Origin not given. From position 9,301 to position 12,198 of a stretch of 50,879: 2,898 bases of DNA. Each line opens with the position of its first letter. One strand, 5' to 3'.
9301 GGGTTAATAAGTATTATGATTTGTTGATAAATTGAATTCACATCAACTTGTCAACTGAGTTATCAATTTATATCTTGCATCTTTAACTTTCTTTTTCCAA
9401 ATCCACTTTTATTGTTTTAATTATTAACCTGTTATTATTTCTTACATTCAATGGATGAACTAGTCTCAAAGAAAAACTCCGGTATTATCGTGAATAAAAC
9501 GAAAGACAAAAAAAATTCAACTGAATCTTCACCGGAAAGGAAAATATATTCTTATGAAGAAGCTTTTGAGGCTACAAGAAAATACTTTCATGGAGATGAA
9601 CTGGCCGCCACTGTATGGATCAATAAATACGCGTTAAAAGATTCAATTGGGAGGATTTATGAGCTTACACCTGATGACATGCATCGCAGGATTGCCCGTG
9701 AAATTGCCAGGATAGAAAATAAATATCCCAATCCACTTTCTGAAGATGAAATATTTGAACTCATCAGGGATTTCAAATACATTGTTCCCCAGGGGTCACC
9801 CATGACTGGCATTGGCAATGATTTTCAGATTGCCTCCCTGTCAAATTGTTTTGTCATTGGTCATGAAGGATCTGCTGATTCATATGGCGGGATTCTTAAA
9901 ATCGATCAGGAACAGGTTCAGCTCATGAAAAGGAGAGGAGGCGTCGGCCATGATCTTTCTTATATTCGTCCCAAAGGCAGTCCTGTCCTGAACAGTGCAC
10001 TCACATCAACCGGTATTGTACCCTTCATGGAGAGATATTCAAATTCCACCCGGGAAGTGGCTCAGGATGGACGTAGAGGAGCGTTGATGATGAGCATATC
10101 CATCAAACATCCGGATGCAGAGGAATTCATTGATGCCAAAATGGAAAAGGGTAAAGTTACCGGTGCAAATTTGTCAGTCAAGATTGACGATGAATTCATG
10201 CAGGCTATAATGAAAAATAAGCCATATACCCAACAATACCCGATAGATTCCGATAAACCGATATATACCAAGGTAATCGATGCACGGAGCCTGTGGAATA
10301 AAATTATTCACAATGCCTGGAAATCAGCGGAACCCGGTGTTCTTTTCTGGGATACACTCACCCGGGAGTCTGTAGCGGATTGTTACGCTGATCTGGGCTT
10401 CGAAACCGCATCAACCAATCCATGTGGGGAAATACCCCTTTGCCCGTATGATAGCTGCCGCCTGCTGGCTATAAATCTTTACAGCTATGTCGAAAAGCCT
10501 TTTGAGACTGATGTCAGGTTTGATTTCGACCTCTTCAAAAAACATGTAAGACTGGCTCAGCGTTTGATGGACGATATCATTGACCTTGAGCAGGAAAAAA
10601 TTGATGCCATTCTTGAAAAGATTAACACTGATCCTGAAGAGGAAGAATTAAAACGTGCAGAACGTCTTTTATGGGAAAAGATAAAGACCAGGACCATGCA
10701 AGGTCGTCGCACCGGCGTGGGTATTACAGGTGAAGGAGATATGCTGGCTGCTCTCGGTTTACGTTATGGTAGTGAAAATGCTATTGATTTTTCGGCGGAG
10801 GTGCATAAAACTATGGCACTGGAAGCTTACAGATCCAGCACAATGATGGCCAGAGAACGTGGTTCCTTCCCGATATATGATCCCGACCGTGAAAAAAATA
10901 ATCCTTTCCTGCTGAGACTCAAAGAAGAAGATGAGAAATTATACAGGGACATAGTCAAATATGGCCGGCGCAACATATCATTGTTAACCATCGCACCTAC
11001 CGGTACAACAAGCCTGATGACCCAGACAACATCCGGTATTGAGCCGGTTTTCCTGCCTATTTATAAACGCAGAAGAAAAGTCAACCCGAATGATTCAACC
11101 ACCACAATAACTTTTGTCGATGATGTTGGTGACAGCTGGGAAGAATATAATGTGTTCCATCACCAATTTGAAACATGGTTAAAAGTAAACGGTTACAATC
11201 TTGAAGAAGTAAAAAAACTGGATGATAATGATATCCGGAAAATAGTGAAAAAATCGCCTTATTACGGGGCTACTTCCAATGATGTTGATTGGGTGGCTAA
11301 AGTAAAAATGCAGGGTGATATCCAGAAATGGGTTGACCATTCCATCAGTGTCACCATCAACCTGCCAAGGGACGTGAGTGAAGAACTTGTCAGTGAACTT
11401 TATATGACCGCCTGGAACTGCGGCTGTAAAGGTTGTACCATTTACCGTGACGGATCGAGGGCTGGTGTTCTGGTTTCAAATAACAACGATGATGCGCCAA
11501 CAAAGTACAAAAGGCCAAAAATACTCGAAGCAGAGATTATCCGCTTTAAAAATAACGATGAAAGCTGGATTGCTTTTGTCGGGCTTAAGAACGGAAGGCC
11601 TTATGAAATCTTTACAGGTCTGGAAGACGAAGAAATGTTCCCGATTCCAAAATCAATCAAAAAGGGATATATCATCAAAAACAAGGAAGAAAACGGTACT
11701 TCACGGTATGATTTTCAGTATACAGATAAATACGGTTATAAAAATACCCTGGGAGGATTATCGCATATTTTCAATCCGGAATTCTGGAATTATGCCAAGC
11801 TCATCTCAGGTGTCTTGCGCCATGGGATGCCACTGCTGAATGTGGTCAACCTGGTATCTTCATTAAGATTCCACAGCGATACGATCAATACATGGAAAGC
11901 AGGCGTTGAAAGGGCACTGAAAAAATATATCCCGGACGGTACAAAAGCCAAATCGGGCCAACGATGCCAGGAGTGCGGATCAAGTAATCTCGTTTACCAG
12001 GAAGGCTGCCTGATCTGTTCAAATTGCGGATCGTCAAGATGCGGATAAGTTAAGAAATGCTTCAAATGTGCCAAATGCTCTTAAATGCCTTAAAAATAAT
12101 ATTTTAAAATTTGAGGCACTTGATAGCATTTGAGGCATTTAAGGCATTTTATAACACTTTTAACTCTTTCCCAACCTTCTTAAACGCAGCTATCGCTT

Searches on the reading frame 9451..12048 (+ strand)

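Call 53: search_protein_families(library=ncbifam, proteins=[window:9451-12048:+], max_evalue=0.00001)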
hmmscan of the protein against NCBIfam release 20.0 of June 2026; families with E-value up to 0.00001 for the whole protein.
window:9451-12048:+ (865 aa): 21 families
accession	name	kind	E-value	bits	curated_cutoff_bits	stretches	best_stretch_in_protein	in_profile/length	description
TIGR02504.1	NrdJ_Z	equivalog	3.4e-170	567.5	399.95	1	53-673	2-604/606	adenosylcobalamin-dependent ribonucleoside-diphosphate reductase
NF006417.0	PRK08665.1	equivalog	1.7e-115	387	961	3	50-390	14-342/759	vitamin B12-dependent ribonucleotide reductase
NF005010.0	PRK06406.1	subfamily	1.1e-84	285.1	1125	2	109-387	230-493/771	vitamin B12-dependent ribonucleotide reductase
NF005401.0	PRK06948.1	subfamily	1.7e-73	248.3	906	3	50-380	15-349/604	ribonucleotide reductase-like protein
NF005991.0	PRK08115.1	equivalog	2.7e-71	240.7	854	4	409-540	536-674/858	vitamin B12-dependent ribonucleotide reductase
TIGR02506.1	NrdE_NrdA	equivalog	2.7e-68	230.9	341.05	1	54-663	5-610/616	ribonucleoside-diphosphate reductase subunit alpha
NF005122.0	PRK06556.1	equivalog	9.5e-59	199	859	2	128-381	156-419/960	vitamin B12-dependent ribonucleotide reductase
NF006207.0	PRK08332.1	equivalog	1.2e-56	191.8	2400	2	323-709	1240-1597/1684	vitamin B12-dependent ribonucleotide reductase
NF006577.0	PRK09102.1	equivalog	4.2e-44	150.8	620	1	131-668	93-570/604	ribonucleoside-diphosphate reductase subunit alpha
NF005736.0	PRK07562.1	equivalog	3.3e-42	144.2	1737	2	239-368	397-516/1222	vitamin B12-dependent ribonucleotide reductase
NF005101.0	PRK06539.1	equivalog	1e-40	139.6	988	2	55-260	155-356/822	ribonucleoside-diphosphate reductase subunit alpha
NF006665.0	PRK09209.1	equivalog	5.7e-37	127.4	1057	2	128-257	232-363/761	ribonucleoside-diphosphate reductase subunit alpha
NF006279.0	PRK08447.1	equivalog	2.4e-34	118.8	1082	2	57-301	146-406/789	ribonucleoside-diphosphate reductase subunit alpha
NF005544.0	PRK07207.1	equivalog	6.2e-34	117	965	3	59-264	307-507/965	ribonucleoside-diphosphate reductase subunit alpha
NF005483.0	PRK07088.1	equivalog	3.6e-33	114.7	1214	2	417-542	542-670/764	ribonucleoside-diphosphate reductase subunit alpha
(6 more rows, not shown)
